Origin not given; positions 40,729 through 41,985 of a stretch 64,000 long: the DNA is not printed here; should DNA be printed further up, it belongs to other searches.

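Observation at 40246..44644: Divergent zinc-homeostasis locus with twin 15-bp palindromic operator candidates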

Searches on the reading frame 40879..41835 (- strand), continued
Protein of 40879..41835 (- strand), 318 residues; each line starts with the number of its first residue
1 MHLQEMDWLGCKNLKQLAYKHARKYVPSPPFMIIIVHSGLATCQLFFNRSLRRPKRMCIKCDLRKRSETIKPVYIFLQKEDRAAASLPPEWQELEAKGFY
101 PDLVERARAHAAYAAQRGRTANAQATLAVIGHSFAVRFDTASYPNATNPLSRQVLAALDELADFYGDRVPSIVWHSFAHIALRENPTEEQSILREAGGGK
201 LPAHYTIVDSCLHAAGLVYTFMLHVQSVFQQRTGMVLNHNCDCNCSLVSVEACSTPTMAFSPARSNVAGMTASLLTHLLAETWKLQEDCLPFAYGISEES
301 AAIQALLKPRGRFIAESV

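Call 101: list_cluster_members(proteins=[P0009, P0008, P0015, P0006, P0136, P0139, P0203, P0208, P0218, P0206])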
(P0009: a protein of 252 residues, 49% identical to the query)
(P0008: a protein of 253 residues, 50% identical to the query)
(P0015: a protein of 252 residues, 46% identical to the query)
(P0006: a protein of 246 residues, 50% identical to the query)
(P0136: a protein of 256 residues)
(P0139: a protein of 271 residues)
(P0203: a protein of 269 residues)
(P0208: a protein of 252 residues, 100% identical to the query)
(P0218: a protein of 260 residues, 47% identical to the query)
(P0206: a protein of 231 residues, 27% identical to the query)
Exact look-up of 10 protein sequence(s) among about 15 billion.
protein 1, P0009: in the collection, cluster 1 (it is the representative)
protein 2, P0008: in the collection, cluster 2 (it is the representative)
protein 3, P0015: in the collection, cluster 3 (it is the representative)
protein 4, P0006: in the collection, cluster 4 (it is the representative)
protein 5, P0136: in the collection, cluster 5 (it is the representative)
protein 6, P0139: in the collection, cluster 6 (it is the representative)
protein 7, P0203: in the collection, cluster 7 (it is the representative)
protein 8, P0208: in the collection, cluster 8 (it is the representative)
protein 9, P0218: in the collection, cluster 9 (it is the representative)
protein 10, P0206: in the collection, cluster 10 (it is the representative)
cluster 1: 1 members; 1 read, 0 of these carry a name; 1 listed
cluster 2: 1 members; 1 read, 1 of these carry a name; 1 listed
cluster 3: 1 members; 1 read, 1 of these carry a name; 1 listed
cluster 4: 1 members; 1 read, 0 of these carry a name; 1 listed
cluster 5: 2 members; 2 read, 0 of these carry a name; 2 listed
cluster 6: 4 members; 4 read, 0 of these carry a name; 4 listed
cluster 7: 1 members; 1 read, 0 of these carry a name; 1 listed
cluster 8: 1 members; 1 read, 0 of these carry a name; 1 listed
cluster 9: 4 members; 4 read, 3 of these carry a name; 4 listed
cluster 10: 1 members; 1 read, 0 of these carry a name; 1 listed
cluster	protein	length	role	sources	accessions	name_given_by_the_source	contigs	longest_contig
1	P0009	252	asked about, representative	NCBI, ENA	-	-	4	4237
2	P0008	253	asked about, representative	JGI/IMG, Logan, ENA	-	hypothetical protein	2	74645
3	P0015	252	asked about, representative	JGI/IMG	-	hypothetical protein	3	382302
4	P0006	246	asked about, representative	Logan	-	-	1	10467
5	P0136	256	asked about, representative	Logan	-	-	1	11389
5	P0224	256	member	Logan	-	-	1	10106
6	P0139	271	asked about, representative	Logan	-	-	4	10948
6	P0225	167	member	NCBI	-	-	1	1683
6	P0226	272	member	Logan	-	-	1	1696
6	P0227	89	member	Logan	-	-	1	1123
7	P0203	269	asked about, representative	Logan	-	-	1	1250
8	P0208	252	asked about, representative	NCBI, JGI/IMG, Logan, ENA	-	-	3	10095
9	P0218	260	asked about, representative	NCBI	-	-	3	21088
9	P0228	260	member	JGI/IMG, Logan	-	hypothetical protein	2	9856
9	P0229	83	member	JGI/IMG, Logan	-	hypothetical protein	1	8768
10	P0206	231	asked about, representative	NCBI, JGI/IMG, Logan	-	-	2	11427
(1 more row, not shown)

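Call 102: find_encoding_contigs(protein=P0136, flank=6000, max_places=2)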
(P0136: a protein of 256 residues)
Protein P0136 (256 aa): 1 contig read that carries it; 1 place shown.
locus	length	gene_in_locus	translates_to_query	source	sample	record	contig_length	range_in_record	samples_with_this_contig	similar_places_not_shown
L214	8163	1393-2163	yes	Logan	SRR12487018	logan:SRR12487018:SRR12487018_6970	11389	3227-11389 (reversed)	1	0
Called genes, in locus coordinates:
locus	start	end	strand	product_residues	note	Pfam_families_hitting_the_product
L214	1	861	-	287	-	?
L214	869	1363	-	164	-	PF01475:FUR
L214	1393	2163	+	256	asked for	-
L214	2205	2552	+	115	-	-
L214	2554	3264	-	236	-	PF04264:YceI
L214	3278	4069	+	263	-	PF00512:HisKA, PF02518:HATPase_c, PF13589:HATPase_c_3 (faint), PF14501:HATPase_c_5 (weak)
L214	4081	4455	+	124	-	PF00072:Response_reg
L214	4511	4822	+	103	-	-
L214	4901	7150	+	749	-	PF17191:RecG_wedge, PF00270:DEAD, PF04851:ResIII, PF00271:Helicase_C, PF19833:RecG_dom3_C (weak)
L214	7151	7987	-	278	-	-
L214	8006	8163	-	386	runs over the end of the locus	PF13205:Big_5 (faint), PF13529:Peptidase_C39_2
